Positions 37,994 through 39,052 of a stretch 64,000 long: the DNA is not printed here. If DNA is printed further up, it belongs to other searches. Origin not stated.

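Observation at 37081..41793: Seven-gene operon fusing oxyanion transport with a ubiquitin-like protein and two E1-like enzymes (ModA-ModB-E1-Ubl-E1-ChrA-ChrA)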

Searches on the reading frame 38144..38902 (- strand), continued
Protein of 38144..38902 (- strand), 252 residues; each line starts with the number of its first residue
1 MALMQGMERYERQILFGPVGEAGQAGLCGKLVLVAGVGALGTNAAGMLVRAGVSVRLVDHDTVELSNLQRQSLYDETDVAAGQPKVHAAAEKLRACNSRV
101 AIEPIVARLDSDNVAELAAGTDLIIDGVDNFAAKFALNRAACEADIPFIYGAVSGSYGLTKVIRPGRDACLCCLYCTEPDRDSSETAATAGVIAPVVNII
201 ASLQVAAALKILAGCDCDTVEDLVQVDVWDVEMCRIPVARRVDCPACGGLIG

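Call 21: search_solved_structures(query=window:38144-38902:-, show_alignments=2, max_evalue=1e-10)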
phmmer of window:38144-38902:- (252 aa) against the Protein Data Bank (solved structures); distinct sequences matched with E-value up to 1e-10: 18.
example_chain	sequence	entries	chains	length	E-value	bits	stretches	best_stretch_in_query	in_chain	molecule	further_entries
1jw9_B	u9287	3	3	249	1.4e-36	129.8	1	5-248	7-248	MOLYBDOPTERIN BIOSYNTHESIS MOEB PROTEIN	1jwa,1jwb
1zfn_A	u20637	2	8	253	9.8e-33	117.2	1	8-249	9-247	Adenylyltransferase thiF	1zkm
1zud_1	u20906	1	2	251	1e-32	117.1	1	8-249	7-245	Adenylyltransferase thiF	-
6yub_B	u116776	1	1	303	2.3e-17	66.9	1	6-213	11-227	Adenylyltransferase and sulfurtransferase uba4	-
6z6s_DDD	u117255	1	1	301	2.3e-17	66.9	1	6-213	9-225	Adenylyltransferase and sulfurtransferase uba4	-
6yuc_D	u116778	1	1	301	2.3e-17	66.9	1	6-213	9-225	Adenylyltransferase and sulfurtransferase uba4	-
6yub_A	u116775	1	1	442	6.6e-17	65.4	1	6-213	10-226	Adenylyltransferase and sulfurtransferase uba4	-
3kyd_B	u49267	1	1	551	9.5e-12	48.5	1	27-173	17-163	SUMO-activating enzyme subunit 2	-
9dqb_B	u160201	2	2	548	1e-11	48.4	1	27-173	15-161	SUMO-activating enzyme subunit 2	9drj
1y8q_B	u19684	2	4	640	1.4e-11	48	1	27-173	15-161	Ubiquitin-like 2 activating enzyme E1B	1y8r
3kyc_B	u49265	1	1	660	1.4e-11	47.9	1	27-173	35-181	SUMO-activating enzyme subunit 2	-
6xog_B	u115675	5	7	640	1.5e-11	47.9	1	27-173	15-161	SUMO-activating enzyme subunit 2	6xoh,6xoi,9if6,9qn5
6cwy_D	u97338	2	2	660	1.5e-11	47.8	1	27-173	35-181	SUMO-activating enzyme subunit 2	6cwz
5l95_A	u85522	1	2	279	2.2e-11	47.3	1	32-212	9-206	Ubiquitin-like modifier-activating enzyme 5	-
5iaa_A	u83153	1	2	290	2.3e-11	47.3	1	32-212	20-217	Ubiquitin-like modifier-activating enzyme 5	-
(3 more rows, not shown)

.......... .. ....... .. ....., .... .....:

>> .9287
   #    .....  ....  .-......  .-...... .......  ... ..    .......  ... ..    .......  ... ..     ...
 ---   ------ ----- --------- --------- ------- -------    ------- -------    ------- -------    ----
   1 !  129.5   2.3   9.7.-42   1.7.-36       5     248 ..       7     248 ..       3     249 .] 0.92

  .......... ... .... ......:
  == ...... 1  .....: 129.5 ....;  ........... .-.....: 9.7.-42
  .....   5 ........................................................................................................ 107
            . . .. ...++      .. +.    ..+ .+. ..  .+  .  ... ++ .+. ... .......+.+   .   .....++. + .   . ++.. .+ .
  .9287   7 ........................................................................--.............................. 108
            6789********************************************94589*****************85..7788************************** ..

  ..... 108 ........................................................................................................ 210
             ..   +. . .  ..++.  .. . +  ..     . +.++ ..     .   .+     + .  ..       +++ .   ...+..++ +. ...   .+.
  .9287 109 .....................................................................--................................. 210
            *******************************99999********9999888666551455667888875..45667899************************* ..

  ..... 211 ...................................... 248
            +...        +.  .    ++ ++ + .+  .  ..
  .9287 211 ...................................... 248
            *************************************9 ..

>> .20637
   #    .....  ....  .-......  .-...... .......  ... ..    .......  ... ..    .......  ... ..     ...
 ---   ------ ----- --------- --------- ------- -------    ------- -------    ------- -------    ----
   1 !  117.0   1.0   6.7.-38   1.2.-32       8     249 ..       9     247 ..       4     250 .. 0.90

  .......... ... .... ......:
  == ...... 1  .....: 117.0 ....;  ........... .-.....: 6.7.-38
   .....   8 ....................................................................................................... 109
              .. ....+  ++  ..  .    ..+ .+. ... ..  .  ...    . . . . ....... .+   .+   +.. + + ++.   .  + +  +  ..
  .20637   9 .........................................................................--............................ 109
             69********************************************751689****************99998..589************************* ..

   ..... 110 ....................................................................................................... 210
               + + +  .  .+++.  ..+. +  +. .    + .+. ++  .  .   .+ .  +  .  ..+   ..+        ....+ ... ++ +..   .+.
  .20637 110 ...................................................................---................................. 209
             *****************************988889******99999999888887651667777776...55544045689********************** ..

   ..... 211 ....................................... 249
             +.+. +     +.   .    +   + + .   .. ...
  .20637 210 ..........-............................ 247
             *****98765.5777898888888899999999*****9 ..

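Call 27: search_protein_families(library=pfam, proteins=[L051:9029-9955:+, L051:9980-10807:+, L051:10835-12082:+, L051:12079-12351:+, L051:12348-12593:+, L051:12676-13500:+, L051:13511-14038:+, L051:14076-14477:+, L051:7681-8583:-], max_evalue=0.001)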
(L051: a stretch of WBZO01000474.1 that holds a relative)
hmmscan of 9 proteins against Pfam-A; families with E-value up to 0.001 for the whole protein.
L051:9029-9955:+ (308 aa): 1 family
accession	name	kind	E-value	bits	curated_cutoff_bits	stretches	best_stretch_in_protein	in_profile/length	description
PF00291.31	PALP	-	1.4e-82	277.8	35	1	8-294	1-295/295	Pyridoxal-phosphate dependent enzyme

L051:9980-10807:+ (275 aa): 1 family
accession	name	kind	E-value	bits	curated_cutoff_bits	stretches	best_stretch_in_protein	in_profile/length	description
PF00899.27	ThiF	-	1e-87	293.7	28.1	1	11-245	1-237/238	ThiF family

L051:10835-12082:+ (415 aa): 2 families
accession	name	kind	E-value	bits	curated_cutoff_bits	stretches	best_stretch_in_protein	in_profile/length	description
PF00291.31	PALP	-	2.2e-65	221.4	35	1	73-376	3-295/295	Pyridoxal-phosphate dependent enzyme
PF05810.19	NinF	-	2.4e-06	27.8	27.5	1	9-32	2-25/25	NinF protein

L051:12079-12351:+ (90 aa): 2 families
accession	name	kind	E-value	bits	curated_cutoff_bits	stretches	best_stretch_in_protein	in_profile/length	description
PF02597.26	ThiS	-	2.5e-19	70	22.5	1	4-90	1-76/76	ThiS family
PF09138.17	Urm1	-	0.00023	21.9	21.8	1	20-90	26-96/96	Urm1 (Ubiquitin related modifier)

L051:12348-12593:+ (81 aa): 1 family
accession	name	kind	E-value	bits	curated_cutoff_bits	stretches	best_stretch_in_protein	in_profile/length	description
PF09383.16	NIL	-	2.4e-14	53.4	24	1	7-72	2-71/73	NIL domain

L051:12676-13500:+ (274 aa): 1 family
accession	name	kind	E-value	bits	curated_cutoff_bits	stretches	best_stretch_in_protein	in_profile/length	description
PF00899.27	ThiF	-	1.3e-81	273.7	28.1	1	18-253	1-237/238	ThiF family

L051:13511-14038:+ (175 aa): 1 family
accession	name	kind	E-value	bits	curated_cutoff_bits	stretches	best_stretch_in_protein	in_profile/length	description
PF14464.11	Prok-JAB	-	1.9e-20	73.3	25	1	9-124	3-92/114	Prokaryotic homologs of the JAB domain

L051:14076-14477:+ (133 aa): 0 families

L051:7681-8583:- (300 aa): 2 families
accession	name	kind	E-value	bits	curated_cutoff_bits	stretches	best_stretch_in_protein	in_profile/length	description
PF13091.12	PLDc_2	-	5.6e-27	94.6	27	1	159-282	3-132/132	PLD-like domain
PF17941.7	PP_kinase_C_1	-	0.00081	19.4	25.7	0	168-275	39-148/167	Polyphosphate kinase C-terminal domain 1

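Call 58: search_protein_families(library=ncbifam, proteins=[L084:11949-12773:+, L084:12805-13665:+, L085:6133-6975:+, L085:7822-8880:+], max_evalue=0.00001)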
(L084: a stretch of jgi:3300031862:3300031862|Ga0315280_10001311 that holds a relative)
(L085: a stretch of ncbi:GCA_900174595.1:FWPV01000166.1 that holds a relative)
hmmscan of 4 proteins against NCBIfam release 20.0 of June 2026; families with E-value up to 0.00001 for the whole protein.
L084:11949-12773:+ (274 aa): 1 family
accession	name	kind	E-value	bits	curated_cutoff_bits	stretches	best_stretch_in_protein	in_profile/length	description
TIGR01256.1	modA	equivalog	8.4e-08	32.4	62.5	1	81-255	42-214/217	molybdate ABC transporter substrate-binding protein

L084:12805-13665:+ (286 aa): 3 families
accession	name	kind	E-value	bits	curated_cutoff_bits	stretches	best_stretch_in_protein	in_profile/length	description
TIGR01256.1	modA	equivalog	1.4e-29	103.6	62.5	1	64-274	7-217/217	molybdate ABC transporter substrate-binding protein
NF007958.0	PRK10677.1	equivalog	1.5e-22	79.8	253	1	45-276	20-254/256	molybdate ABC transporter substrate-binding protein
NF008106.0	PRK10852.1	subfamily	3.4e-06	26.3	308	0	249-284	259-294/338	thiosulfate ABC transporter substrate-binding protein CysP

L085:6133-6975:+ (280 aa): 2 families
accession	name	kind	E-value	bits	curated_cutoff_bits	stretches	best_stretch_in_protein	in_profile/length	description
TIGR01256.1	modA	equivalog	7.3e-28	98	62.5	1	61-270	8-217/217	molybdate ABC transporter substrate-binding protein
NF007958.0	PRK10677.1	equivalog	2.1e-17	63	253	1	46-273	25-255/256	molybdate ABC transporter substrate-binding protein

L085:7822-8880:+ (352 aa): 180 families (the best 25 are shown)
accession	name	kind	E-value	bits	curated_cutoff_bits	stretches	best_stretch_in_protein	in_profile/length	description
NF040840.2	tungstate_WtpC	equivalog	1.2e-85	287.8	440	1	5-351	6-347/347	tungstate ABC transporter ATP-binding protein WtpC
TIGR03265.1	PhnT2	equivalog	3.6e-84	283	457.7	1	16-351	22-352/353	putative 2-aminoethylphosphonate ABC transporter ATP-binding protein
TIGR01187.1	potA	subfamily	5.3e-78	262.3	355.6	1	29-349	1-323/325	polyamine ABC transporter ATP-binding protein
TIGR02142.1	modC_ABC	equivalog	1.4e-71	241.7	285.05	1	2-348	1-352/353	molybdenum ABC transporter ATP-binding protein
NF006987.0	PRK09452.1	equivalog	5.7e-68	229.3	482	1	16-339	35-360/378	spermidine/putrescine ABC transporter ATP-binding protein PotA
TIGR03258.1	PhnT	equivalog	5e-67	226.4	499.15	1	18-315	28-323/359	2-aminoethylphosphonate ABC transport system ATP-binding subunit PhnT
TIGR00968.1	3a0106s01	subfamily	4.5e-65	219.5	342.75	1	16-237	18-233/237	sulfate ABC transporter ATP-binding protein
TIGR01186.1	proV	subfamily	8.6e-65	219.2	326.6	1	16-237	11-232/363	betaine/proline/choline family ABC transporter ATP-binding protein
NF008513.0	PRK11432.1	equivalog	1.1e-64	218.6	496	1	17-315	25-313/351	ferric ABC transporter ATP-binding protein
NF040933.2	ABC_arch_GlcV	equivalog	2.4e-64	217.5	450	1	16-333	24-341/357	glucose ABC transporter ATP-binding protein GlcV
NF043075.1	MMSYN1_0197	equivalog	3.4e-63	213.6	550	1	16-315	20-308/341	spermidine/putrescine ABC transporter ATP-binding protein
NF008621.0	PRK11607.1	equivalog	1e-60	205.6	613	1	17-334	38-357/377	putrescine ABC transporter ATP-binding subunit PotG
NF008105.0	PRK10851.1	equivalog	1.1e-60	205.3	502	1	16-313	20-310/362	sulfate/thiosulfate ABC transporter ATP-binding protein CysA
NF008653.0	PRK11650.1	subfamily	6.5e-60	203.1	432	1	16-335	22-335/357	sn-glycerol-3-phosphate ABC transporter ATP-binding protein UgpC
NF008355.0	PRK11144.1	equivalog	8e-55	186.2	434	1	1-347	1-349/353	molybdenum ABC transporter ATP-binding protein ModC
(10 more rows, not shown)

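Call 83: search_protein_families(library=padloc, proteins=[window:38144-38902:-], max_evalue=0.001)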
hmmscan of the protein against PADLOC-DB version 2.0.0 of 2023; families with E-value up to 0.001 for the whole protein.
window:38144-38902:- (252 aa): 29 families (the best 25 are shown)
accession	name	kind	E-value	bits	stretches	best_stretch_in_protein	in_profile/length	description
PDLC00837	E1-E2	-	9.9e-17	58.9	1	23-184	319-487/593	E1-E2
PDLC00844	E1-E2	-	1.6e-14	51.4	1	25-155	272-402/489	E1-E2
PDLC00848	E1-E2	-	3.8e-14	49.9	1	25-127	370-472/607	E1-E2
PDLC00857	E1-E2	-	3.9e-14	50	1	26-169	343-487/589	E1-E2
PDLC00836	E1-E2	-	7.3e-13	45.9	1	24-151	336-466/602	E1-E2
PDLC00855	E1-E2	-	1.2e-12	45.7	1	25-168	298-448/579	E1-E2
PDLC00829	E1-E2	-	1e-11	42.6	1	29-173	171-318/426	E1-E2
PDLC00830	E1-E2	-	5.3e-11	39.5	1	10-177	293-460/551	E1-E2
PDLC00847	E1-E2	-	6.6e-11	39.3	1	27-164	284-420/523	E1-E2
PDLC00840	E1-E2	-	1e-10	39.3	1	5-147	189-332/458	E1-E2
PDLC00828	E1-E2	-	1.7e-09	35.5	1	29-177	175-323/431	E1-E2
PDLC00856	E1-E2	-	1.7e-09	34.7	1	30-148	323-442/573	E1-E2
PDLC00835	E1-E2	-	3.5e-08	30.2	1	31-149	375-492/778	E1-E2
PDLC00825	E1-E2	-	3.9e-08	30.6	1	24-181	302-471/568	E1-E2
PDLC00839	E1-E2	-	4.2e-08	29.9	1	32-127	373-468/602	E1-E2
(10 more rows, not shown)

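Call 84: search_protein_families(library=pfam, proteins=[L085:4213-4737:-, L085:4730-5017:-], max_evalue=0.1)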
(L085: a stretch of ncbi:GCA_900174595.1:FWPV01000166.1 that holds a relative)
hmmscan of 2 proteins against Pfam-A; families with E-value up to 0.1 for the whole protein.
L085:4213-4737:- (174 aa): 5 families
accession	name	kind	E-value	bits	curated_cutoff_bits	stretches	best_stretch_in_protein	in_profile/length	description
PF00364.28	Biotin_lipoyl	-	1.3e-13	51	22.1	1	23-80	16-73/73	Biotin-requiring enzyme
PF13192.12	Thioredoxin_3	-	5.5e-07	30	24.8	1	101-170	8-76/76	Thioredoxin domain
PF05896.17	NQRA_N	-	0.0051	17.4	25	1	28-70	44-85/94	NqrA N-terminal barrel-sandwich hybrid domain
PF13437.12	HlyD_3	-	0.0063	17.7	22.2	1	51-85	1-35/106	HlyD family secretion protein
PF18604.6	PreAtp-grasp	-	0.056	14.4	27.5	0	48-92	38-76/94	Pre ATP-grasp domain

L085:4730-5017:- (95 aa): 0 families
